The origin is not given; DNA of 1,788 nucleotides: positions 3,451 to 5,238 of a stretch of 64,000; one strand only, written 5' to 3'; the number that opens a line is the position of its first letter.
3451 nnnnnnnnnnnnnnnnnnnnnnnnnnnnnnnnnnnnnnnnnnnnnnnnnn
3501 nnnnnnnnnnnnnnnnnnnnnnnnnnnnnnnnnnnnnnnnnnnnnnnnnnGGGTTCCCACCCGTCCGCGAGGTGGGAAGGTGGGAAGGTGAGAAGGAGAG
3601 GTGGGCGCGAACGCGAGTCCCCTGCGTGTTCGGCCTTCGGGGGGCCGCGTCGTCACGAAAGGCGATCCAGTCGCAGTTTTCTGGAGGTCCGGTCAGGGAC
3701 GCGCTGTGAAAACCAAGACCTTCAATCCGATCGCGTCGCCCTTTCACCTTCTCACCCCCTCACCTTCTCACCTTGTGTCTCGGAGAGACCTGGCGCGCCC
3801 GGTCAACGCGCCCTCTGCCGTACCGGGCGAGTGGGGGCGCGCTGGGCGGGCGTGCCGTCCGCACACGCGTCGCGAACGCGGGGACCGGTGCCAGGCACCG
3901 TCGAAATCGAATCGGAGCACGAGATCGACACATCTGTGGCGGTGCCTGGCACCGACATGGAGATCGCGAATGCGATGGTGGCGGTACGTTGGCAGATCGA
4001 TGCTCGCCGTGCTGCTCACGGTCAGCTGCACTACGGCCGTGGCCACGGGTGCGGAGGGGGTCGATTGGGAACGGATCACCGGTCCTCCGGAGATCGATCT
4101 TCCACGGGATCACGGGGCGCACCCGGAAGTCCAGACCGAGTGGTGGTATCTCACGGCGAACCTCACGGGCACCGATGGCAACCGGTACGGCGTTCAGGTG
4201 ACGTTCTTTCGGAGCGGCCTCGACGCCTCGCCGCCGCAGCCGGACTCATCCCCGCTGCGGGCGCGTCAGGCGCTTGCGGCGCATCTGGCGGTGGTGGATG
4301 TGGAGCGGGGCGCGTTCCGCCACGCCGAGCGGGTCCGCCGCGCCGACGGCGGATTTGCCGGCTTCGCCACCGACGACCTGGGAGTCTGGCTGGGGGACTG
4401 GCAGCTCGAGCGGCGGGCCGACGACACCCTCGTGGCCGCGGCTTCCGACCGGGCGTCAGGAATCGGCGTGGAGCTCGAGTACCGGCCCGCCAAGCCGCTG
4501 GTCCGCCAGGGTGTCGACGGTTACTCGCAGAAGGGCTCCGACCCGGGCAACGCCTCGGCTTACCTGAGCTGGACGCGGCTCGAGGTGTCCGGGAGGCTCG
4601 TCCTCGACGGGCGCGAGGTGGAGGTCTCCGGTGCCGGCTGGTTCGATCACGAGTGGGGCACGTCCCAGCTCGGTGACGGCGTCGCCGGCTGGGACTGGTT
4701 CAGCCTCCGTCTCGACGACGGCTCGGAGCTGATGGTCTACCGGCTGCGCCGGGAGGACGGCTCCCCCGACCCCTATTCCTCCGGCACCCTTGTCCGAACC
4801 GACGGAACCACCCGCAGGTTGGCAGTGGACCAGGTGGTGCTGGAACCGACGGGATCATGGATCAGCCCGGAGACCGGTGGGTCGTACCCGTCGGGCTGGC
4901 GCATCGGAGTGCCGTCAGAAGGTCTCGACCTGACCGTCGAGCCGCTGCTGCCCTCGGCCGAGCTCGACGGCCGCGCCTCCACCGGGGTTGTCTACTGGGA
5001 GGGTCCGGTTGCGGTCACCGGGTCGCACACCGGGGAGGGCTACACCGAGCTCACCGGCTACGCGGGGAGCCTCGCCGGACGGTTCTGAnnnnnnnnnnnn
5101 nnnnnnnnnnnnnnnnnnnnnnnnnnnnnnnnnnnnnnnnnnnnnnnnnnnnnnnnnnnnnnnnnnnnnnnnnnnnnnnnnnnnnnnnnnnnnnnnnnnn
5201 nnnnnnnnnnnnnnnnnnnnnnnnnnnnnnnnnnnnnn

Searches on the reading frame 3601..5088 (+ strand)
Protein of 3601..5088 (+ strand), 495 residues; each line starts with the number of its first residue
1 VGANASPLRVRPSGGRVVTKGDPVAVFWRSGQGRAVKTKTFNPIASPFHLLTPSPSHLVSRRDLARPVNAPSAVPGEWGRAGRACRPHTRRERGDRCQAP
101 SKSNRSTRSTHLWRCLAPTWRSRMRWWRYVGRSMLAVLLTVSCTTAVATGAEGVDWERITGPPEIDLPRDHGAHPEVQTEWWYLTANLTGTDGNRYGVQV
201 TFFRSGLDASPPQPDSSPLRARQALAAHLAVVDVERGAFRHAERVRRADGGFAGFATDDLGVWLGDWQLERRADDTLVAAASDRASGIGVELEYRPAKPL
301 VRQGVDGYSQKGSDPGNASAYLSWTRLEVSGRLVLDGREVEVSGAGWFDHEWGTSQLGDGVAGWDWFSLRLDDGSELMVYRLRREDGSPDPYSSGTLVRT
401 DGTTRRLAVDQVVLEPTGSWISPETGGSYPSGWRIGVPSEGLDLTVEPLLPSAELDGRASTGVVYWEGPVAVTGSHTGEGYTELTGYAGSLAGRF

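Call 74: search_protein_families(library=pfam, proteins=[window:3601-5088:+], max_evalue=0.001)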
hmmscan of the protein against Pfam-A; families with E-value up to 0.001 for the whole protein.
window:3601-5088:+ (495 aa): 3 families
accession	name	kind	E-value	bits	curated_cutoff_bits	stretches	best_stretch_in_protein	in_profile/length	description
PF07143.17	CrtC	-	1e-51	176.4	22.5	1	179-354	1-168/168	CrtC N-terminal lipocalin domain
PF17186.10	Lipocalin_9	-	6.2e-46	156.2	26.2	1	358-487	2-131/131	Lipocalin-like domain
PF23213.1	DUF7065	-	4.9e-05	23.9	27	1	256-354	88-182/183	Domain of unknown function (DUF7065)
